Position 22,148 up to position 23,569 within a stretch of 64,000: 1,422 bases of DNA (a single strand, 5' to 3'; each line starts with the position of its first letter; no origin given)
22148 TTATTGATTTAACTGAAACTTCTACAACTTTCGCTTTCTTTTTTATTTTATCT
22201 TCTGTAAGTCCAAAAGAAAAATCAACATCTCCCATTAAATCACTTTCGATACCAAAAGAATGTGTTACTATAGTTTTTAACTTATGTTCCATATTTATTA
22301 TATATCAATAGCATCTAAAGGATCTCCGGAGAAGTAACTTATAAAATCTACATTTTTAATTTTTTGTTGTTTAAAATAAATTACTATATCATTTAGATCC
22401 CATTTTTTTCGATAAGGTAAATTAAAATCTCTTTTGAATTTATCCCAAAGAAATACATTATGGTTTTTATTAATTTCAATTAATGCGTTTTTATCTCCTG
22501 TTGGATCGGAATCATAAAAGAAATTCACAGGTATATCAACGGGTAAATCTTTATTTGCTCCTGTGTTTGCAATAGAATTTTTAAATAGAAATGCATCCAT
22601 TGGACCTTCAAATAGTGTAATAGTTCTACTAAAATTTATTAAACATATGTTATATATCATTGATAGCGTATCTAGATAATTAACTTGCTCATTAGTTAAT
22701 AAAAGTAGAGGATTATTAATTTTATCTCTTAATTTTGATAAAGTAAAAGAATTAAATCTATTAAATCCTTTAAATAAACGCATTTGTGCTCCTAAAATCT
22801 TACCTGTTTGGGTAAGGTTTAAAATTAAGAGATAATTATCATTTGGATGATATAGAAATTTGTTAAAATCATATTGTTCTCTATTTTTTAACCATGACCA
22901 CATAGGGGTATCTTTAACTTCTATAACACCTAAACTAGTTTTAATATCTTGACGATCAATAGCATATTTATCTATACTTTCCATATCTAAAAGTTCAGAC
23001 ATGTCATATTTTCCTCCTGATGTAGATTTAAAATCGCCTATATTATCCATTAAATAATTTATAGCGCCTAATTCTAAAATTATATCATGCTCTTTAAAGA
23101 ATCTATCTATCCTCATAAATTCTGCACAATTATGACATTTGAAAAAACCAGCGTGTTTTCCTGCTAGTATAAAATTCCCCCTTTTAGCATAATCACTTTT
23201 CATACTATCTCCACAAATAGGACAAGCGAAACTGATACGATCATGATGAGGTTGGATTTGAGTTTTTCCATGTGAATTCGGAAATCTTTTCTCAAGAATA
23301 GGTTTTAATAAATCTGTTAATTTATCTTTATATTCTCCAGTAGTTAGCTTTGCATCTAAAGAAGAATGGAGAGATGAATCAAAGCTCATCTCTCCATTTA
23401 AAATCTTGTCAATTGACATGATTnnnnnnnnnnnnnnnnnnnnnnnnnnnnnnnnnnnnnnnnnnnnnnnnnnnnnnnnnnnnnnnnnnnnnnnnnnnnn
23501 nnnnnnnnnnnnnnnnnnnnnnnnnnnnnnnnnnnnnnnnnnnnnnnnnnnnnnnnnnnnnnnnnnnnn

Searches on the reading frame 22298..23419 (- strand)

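Call 47: search_protein_families(library=phrogs, proteins=[window:22298-23419:-], max_evalue=0.001)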
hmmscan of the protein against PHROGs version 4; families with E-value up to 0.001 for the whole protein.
window:22298-23419:- (373 aa): 2 families
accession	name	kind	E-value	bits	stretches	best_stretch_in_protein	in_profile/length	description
phrog_47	-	DNA, RNA and nucleotide metabolism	1.6e-15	57.8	1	60-356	49-332/947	DNA primase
phrog_451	-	unknown function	2.9e-11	44.1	1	62-166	156-252/461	-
